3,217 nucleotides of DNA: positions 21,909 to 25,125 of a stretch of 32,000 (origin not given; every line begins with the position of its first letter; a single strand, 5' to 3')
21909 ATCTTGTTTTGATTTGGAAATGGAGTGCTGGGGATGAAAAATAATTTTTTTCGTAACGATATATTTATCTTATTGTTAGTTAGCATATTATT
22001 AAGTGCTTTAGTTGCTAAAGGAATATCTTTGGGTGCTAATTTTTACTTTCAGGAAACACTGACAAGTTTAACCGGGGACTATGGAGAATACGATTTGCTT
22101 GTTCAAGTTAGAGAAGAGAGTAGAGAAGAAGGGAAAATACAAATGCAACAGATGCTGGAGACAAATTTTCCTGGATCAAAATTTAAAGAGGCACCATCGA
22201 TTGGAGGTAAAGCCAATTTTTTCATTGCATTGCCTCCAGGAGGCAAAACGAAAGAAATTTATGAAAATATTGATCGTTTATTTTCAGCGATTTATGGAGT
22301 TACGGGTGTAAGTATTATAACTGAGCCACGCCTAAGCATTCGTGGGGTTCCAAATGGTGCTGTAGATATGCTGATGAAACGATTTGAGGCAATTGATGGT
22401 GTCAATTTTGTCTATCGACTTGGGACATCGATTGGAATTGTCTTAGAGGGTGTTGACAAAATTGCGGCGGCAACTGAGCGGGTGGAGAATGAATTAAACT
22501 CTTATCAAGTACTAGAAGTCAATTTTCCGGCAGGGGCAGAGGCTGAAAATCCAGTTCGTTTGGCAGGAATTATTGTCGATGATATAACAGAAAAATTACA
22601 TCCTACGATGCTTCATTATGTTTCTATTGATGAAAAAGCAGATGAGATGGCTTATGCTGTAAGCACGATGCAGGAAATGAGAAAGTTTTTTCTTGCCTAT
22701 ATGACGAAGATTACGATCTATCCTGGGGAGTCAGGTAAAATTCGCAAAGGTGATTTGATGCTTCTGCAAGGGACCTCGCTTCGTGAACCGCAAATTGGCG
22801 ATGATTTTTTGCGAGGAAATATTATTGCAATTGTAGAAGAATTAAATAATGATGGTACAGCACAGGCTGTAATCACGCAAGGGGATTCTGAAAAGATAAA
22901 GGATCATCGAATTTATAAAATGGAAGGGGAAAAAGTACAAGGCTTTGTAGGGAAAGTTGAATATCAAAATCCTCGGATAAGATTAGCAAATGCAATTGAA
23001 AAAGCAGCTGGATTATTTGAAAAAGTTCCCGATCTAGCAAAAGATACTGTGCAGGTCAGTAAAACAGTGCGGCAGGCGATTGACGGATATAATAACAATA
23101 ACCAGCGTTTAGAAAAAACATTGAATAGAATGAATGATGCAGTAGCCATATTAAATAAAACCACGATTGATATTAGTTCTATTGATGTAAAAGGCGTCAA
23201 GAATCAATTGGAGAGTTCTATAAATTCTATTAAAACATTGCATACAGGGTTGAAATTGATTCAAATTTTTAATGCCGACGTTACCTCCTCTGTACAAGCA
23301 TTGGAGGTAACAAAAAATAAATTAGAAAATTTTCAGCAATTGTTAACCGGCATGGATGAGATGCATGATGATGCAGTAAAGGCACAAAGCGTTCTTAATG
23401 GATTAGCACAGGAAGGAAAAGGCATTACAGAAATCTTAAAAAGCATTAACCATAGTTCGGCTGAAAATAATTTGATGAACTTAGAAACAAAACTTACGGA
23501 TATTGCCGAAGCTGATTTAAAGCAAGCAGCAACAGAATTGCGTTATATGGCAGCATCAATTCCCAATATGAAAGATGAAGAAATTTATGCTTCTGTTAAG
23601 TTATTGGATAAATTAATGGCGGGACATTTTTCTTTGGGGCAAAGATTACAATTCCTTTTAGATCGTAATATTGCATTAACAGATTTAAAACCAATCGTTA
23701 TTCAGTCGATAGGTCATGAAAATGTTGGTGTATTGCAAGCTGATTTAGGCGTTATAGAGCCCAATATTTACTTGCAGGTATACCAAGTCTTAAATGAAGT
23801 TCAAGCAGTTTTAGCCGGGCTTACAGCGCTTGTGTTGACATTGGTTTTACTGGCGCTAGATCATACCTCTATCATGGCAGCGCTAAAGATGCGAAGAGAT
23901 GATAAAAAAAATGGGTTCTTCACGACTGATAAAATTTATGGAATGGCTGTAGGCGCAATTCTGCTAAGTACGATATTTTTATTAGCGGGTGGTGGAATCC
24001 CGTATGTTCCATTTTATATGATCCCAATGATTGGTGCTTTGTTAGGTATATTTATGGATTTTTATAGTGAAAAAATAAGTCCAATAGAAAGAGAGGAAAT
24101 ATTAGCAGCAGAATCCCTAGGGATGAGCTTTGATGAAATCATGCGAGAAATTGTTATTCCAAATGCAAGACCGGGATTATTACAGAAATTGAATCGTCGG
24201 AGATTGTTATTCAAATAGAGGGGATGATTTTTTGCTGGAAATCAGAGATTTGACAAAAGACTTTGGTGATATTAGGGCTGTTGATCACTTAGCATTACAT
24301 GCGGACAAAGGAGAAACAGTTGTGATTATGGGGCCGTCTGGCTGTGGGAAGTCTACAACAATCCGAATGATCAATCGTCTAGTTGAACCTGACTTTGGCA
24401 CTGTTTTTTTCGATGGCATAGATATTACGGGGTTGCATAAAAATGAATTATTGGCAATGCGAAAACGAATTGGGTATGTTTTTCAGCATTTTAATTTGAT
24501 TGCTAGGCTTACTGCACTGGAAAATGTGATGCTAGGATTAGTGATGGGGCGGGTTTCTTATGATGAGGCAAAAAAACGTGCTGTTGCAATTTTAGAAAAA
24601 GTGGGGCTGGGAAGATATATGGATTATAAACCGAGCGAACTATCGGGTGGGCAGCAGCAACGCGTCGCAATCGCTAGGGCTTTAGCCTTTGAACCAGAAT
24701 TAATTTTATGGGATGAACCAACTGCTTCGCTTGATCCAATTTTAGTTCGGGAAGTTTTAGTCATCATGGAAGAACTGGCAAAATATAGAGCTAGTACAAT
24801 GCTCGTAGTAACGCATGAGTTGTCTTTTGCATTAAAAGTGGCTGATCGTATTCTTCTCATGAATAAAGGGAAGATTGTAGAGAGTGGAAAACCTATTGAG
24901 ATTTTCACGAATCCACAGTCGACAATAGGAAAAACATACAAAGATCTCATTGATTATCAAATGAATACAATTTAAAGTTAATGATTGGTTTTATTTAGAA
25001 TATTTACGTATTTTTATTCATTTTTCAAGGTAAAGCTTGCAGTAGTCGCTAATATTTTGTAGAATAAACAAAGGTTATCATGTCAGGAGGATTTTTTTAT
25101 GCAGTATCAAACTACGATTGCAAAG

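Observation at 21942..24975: Undescribed-looking ABC system inside the lipid A genes: MacB/FtsX-like topology with an importer-type EAA loop and NBD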

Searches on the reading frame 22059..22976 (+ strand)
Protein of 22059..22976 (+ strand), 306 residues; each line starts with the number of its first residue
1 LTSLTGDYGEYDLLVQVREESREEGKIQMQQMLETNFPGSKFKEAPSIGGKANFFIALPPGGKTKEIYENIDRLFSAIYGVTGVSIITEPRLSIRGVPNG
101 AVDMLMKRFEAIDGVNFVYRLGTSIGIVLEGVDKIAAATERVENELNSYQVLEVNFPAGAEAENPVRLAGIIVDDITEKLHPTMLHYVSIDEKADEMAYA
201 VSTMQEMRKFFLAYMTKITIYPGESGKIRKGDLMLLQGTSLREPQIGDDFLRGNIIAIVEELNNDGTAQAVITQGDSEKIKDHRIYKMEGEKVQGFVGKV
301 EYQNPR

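Call 51: predict_structure(alignment_id=A4)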
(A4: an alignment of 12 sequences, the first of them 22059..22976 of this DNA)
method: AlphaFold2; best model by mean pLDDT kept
length: 306 residues; sequences in the alignment: 12
mean_pLDDT: 78.7   pTM: 0.46
mean pLDDT of the five models: 78.7, 76.5, 76.4, 73.5, 73.4
residues with pLDDT >= 90: 64; 70-90: 172; 50-70: 46; < 50: 24
segments of 3 or more residues with pLDDT < 50: 1-8, 184-199
pLDDT, mean of each block of 10 residues (from residue 1): 39 88 93 91 83 88 88 88 81 77 87 90 84 81 78 58 69 68 44 43 63 79 83 90 86 89 89 86 89 89 77
secondary structure, 60 per line:
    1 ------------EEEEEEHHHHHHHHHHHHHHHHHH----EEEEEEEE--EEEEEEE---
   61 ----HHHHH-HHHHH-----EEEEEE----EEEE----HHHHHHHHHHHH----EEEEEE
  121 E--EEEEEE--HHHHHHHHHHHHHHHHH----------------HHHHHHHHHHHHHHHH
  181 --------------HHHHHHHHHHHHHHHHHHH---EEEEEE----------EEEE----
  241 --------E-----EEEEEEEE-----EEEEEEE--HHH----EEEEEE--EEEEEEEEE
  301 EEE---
elements in order: E13-18 H19-36 E41-48 E51-57 H65-69 H71-75 E81-86 E91-94 H99-110 E115-121 E124-129 H132-148 H165-180 H195-213 E217-222 E233-236 E255-262 E268-274 E284-289 E292-303

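Call 53: fold_search(model_id=the predicted structure, library=pdb)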
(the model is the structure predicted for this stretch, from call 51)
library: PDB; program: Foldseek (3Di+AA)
matches with E <= 10: 1302; with E <= 0.001: 0
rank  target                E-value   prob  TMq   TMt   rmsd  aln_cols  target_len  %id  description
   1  9g6b_C                2.3e-03  0.69  0.13  0.21  17.5       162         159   14  cbb3-2 NOH complex (released 2026-01-28)
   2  3ab4_K                2.6e-03  0.99  0.20  0.17  12.3       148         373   13  Crystal structure of feedback inhibition resistant mutant of aspartate kinase from Corynebacterium glutamicum in compl (released 2010-06-23)
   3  3s1t_A                3.5e-03  0.98  0.19  0.31  13.1       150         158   15  Structure of the regulatory domain of aspartokinase (Rv3709c; AK-beta) in complex with threonine from Mycobacterium tu (released 2012-06-13)
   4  5yei_B                3.7e-03  0.97  0.18  0.30  12.6       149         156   13  Mechanistic insight into the regulation of Pseudomonas aeruginosa aspartate kinase (released 2018-08-29)
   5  3s1t_B                3.9e-03  0.99  0.19  0.33  12.6       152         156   15  Structure of the regulatory domain of aspartokinase (Rv3709c; AK-beta) in complex with threonine from Mycobacterium tu (released 2012-06-13)
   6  3ab2_G                3.9e-03  0.97  0.19  0.16  12.9       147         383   14  Crystal structure of aspartate kinase from Corynebacterium glutamicum in complex with threonine (released 2010-06-23)
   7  3ab2_C                4.1e-03  0.98  0.19  0.16  13.0       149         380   11  Crystal structure of aspartate kinase from Corynebacterium glutamicum in complex with threonine (released 2010-06-23)
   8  4go7                  5.5e-03  0.99  0.20  0.34  12.5       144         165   14  The regulatory subunit of aspartate kinase in complex with threonine from Mycobacterium tuberculosis (released 2012-09-05)
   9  1wsr_A                5.8e-03  0.41  0.17  0.15  18.1       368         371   10  Crystal Structure of Human T-protein of Glycine Cleavage System (released 2005-08-16)
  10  3ab2_E                6.5e-03  0.98  0.20  0.16  12.2       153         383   11  Crystal structure of aspartate kinase from Corynebacterium glutamicum in complex with threonine (released 2010-06-23)
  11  3ab4_P                6.9e-03  0.95  0.19  0.33  12.9       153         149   14  Crystal structure of feedback inhibition resistant mutant of aspartate kinase from Corynebacterium glutamicum in compl (released 2010-06-23)
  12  4hhu_B                8.2e-03  0.98  0.22  0.34   8.0       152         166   18  Crystal Structure of Engineered Protein. Northeast Structural Genomics Consortium Target OR280. (released 2012-10-24)
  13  3ab4_B                8.2e-03  0.97  0.20  0.35  12.5       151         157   12  Crystal structure of feedback inhibition resistant mutant of aspartate kinase from Corynebacterium glutamicum in compl (released 2010-06-23)
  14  3aaw_C                8.7e-03  0.98  0.21  0.17  12.3       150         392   12  Crystal structure of aspartate kinase from Corynebacterium glutamicum in complex with lysine and threonine (released 2010-06-23)
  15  3ab4_A                8.7e-03  0.96  0.19  0.17  12.6       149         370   13  Crystal structure of feedback inhibition resistant mutant of aspartate kinase from Corynebacterium glutamicum in compl (released 2010-06-23)
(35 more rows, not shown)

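Call 80: search_solved_structures(query=A4, max_evalue=10)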
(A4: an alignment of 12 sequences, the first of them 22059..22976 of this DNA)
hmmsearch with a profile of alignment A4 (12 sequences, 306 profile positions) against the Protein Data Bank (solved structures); distinct sequences matched with E-value up to 10: 4.
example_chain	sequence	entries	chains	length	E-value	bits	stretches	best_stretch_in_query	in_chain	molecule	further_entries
5zwn_Y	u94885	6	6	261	0.35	13.2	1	116-183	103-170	Protein LUC7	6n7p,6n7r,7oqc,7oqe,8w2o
4ads_A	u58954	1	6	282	0.41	13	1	121-200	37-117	PYRIDOXINE BIOSYNTHETIC ENZYME PDX1 HOMOLOGUE, PUTATIVE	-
4adt_A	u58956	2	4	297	0.49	12.7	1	121-200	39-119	PYRIDOXINE BIOSYNTHETIC ENZYME PDX1 HOMOLOGUE, PUTATIVE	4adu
9cca_A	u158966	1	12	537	2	10.7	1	121-200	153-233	Circumsporozoite protein,Pyridoxal 5'-phosphate synthase subunit Pdx1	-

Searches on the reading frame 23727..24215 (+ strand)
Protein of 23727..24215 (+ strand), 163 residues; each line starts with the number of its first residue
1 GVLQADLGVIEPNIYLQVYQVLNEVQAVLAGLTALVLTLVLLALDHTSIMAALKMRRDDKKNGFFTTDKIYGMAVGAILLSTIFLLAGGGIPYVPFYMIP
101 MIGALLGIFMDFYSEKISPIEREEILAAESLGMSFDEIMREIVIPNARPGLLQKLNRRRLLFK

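Call 38: search_solved_structures(query=A3, max_evalue=10, show_alignments=5)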
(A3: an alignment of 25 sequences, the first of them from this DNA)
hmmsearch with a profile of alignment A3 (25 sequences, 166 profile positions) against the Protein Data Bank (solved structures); distinct sequences matched with E-value up to 10: 11.
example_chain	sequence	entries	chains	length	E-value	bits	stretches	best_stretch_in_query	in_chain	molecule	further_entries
3dhw_A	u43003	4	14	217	0.0082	19.2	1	88-157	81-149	D-methionine transport system permease protein metI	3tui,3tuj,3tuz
6cvl_A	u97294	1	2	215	0.0087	19.1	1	88-157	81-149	MetI transmembrane subunit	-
4yms_D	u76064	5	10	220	0.0094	19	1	91-151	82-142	ABC-type amino acid transport system, permease component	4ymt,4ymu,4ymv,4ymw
8y5f_C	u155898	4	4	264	0.49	13.4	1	71-155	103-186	Spermidine/putrescine transport system permease protein PotC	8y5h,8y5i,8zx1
2is3_A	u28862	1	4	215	0.72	12.9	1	18-97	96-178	Ribonuclease T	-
3nh0_A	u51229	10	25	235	0.87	12.6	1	18-97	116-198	Ribonuclease T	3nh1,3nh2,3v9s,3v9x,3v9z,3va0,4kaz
3ngy_A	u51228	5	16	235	0.96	12.5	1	18-97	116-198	Ribonuclease T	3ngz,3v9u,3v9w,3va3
7ar7_d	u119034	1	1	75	0.99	12.4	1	75-115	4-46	Excitatory amino acid transporter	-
7a23_i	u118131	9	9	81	1.1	12.3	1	74-115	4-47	B14.5b | Excitatory amino acid transporter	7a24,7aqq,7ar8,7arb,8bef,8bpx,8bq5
3lq0_A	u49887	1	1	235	1.1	12.3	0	45-114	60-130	ProAstacin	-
8y5g_C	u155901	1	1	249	2.9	10.9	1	46-155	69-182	Spermidine/putrescine transport system permease protein PotC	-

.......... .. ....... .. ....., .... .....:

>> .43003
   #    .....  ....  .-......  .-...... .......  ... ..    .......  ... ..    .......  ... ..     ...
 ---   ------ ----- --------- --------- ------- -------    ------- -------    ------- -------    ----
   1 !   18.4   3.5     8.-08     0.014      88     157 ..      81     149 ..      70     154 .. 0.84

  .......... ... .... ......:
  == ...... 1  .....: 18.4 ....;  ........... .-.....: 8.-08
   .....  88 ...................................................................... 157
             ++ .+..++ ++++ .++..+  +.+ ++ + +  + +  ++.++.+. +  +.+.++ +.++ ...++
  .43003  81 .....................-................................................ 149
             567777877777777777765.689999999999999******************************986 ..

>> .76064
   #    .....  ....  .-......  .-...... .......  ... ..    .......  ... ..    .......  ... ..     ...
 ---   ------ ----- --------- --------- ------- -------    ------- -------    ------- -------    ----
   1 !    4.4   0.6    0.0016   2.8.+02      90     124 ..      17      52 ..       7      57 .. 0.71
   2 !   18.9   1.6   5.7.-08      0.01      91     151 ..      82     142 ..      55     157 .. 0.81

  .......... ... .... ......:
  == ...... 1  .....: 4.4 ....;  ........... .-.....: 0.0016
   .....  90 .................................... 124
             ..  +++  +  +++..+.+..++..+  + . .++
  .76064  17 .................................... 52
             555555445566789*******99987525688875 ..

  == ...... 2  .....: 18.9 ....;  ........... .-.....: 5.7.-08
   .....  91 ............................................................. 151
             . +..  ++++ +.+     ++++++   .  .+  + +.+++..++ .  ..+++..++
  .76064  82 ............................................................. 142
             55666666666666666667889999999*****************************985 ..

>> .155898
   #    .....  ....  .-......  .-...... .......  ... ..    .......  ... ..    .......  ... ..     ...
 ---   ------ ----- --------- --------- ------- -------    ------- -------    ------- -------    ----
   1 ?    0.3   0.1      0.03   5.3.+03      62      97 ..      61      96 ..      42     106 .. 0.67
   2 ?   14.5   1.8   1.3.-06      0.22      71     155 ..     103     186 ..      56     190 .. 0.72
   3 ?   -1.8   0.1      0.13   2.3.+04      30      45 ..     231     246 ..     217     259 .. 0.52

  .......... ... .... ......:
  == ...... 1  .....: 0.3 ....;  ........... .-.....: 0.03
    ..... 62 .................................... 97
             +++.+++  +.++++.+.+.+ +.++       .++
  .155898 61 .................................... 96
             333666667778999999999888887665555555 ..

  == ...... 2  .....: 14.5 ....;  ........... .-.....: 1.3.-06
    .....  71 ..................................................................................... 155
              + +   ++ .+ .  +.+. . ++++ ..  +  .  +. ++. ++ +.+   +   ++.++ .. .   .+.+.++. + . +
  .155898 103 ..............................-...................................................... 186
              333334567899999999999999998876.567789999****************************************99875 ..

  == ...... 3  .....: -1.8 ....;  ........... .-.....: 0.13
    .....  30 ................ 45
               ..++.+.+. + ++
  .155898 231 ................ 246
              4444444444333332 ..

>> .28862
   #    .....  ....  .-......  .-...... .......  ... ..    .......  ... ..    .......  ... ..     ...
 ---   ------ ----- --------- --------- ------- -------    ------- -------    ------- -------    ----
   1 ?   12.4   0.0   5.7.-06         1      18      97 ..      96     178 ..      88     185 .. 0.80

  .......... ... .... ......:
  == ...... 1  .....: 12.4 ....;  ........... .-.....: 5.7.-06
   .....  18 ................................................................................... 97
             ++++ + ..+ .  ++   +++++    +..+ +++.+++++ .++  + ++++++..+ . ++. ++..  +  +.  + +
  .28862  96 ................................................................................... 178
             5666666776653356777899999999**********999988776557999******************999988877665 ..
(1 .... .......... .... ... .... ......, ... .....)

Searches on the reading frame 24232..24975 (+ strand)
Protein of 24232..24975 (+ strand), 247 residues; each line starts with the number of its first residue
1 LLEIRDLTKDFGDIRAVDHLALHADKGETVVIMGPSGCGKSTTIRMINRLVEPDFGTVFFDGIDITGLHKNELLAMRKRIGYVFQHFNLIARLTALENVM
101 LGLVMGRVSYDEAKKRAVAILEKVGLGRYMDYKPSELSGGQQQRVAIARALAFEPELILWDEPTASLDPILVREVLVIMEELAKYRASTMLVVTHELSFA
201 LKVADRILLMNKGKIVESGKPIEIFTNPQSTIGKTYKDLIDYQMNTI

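Call 3: search_protein_families(library=pfam, proteins=[window:24232-24975:+], max_evalue=1)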
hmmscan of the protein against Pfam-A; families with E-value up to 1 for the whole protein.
window:24232-24975:+ (247 aa): 28 families (the best 25 are shown)
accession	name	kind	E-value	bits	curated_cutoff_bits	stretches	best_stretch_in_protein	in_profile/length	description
PF00005.33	ABC_tran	-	1.8e-36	126.2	25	1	18-165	2-137/137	ABC transporter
PF13304.12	AAA_21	-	1.6e-08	35.4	27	1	134-197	235-300/304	AAA domain, putative AbiEii toxin, Type IV TA system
PF02463.25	SMC_N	-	0.00021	21.2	40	1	133-207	133-208/220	RecF/RecN/SMC N terminal domain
PF03215.21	Rad17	-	0.00051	20.5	23.8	1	21-49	39-67/186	Rad17 P-loop domain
PF13401.12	AAA_22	-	0.0014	19.4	27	1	30-59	8-38/130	AAA domain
PF13191.12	AAA_16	-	0.0017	19.3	32.6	1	23-56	20-52/167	AAA ATPase domain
PF01637.24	ATPase_2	-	0.0021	18.3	33.2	1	23-74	16-68/225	ATPase domain predominantly from Archaea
PF03193.22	RsgA_GTPase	-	0.0035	17.6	30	1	23-48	103-127/174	RsgA GTPase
PF02456.21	Adeno_IVa2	-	0.0076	15.5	21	1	31-60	91-122/370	Adenovirus IVa2 protein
PF13555.12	AAA_29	-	0.01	16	27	1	24-50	19-45/61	P-loop containing region of AAA domain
PF20720.3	nSTAND3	-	0.011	15.9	27.2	1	24-47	14-37/155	Novel STAND NTPase 3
PF00006.31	ATP-synt_ab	-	0.012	15.7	29.5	1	14-59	2-46/213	ATP synthase alpha/beta family, nucleotide-binding domain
PF13521.12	AAA_28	-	0.019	15.6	27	1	30-50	2-22/164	AAA domain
PF13479.12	AAA_24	-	0.022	15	27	1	28-52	3-27/195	AAA domain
PF13245.12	AAA_19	-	0.035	14.7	25.1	1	26-51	10-35/134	AAA domain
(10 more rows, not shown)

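Call 4: search_protein_families(library=ncbifam, proteins=[window:24232-24975:+], max_evalue=1)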
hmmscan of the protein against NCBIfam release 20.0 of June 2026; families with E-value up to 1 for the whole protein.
window:24232-24975:+ (247 aa): 208 families (the best 25 are shown)
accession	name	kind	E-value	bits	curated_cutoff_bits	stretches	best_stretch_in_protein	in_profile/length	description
NF007027.0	PRK09493.1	equivalog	4.6e-73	245.5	379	1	1-231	1-230/240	glutamine ABC transporter ATP-binding protein GlnQ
TIGR01186.1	proV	subfamily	4.5e-68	230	326.6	1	12-232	4-225/363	betaine/proline/choline family ABC transporter ATP-binding protein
NF008428.0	PRK11264.1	equivalog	6.6e-66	222.1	406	1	1-236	3-243/250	L-cystine ABC transporter ATP-binding protein TcyN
TIGR03005.1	ectoine_ehuA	equivalog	1.1e-65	221.4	345.4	1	3-235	2-245/252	ectoine/hydroxyectoine ABC transporter ATP-binding protein EhuA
TIGR02315.1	ABC_phnC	equivalog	2.9e-64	216.8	266.1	1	1-225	1-234/243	phosphonate ABC transporter ATP-binding protein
NF007908.0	PRK10619.1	equivalog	1.6e-60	204.5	466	1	2-231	6-246/257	histidine ABC transporter ATP-binding protein HisP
TIGR00972.1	3a0107s01c2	equivalog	1.4e-58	198.2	343.2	1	2-236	2-242/248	phosphate ABC transporter ATP-binding protein PstB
TIGR03265.1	PhnT2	equivalog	5.2e-58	197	457.7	1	2-231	5-229/353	putative 2-aminoethylphosphonate ABC transporter ATP-binding protein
TIGR02982.1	heterocyst_DevA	subfamily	6.1e-58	196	295.8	1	18-215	22-219/220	ABC exporter ATP-binding subunit, DevA family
TIGR02314.1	ABC_MetN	equivalog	9e-58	195.9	499.7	1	13-236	17-240/343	methionine ABC transporter ATP-binding protein MetN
TIGR00968.1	3a0106s01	subfamily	2.6e-56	190.8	342.75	1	3-231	2-225/237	sulfate ABC transporter ATP-binding protein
NF008338.0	PRK11124.1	equivalog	3e-55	187.3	369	1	3-236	4-239/242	arginine ABC transporter ATP-binding protein ArtP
NF006987.0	PRK09452.1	equivalog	5.6e-54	183.3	482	1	2-230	18-241/378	spermidine/putrescine ABC transporter ATP-binding protein PotA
NF043075.1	MMSYN1_0197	equivalog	1.1e-53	182.4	550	1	1-231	2-227/341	spermidine/putrescine ABC transporter ATP-binding protein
TIGR02211.1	LolD_lipo_ex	equivalog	2.3e-53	181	307.75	1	7-216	7-220/221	lipoprotein-releasing ABC transporter ATP-binding protein LolD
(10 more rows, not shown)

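Call 81: search_protein_families(library=padloc, proteins=[window:24232-24972:+], max_evalue=0.01)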
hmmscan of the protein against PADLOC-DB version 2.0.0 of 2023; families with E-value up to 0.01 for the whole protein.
window:24232-24972:+ (247 aa): 16 families
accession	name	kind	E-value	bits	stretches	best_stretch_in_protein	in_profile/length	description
PDLC04135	mad3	-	1.1e-32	112.1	2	131-230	258-362/374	mads_3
PDLC04140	mad8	-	1.1e-08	32.9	1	19-198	19-236/314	mads_8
PDLC02980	AriA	-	3.3e-08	31.8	1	135-197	236-300/304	-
PDLC02914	ATPase-Toprim_I-B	-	4.7e-07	27.4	1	136-205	184-253/443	-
PDLC02335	AbiLi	-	2.7e-06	24.7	1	132-212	175-253/326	AbiLi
PDLC02981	AriAB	-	5.5e-06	23.3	1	13-50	10-46/694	-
PDLC04213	HEC-02A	-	2.3e-05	22.1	1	156-199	233-275/337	-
PDLC04146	HEC-02B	-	0.00058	17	1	154-202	238-284/344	-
PDLC04678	PDC-M49A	-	0.00069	16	1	136-198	548-611/681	-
PDLC04175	HEC-01A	-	0.0011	16.1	0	130-193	242-305/363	-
PDLC00303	PtuA1|PtuA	-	0.0014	15.8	0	156-195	238-277/386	AAA ATPase domain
PDLC04242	PDC-M01A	-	0.0018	14.5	1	133-196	400-466/566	-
PDLC00284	PtuA1|PtuA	-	0.003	14.5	1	13-50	69-106/545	AAA ATPase domain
PDLC00273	PtuA1|PtuA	-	0.0078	13.3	0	154-195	223-264/375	AAA ATPase domain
PDLC04241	PDC-M01A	-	0.0083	12.9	0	131-239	271-378/435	-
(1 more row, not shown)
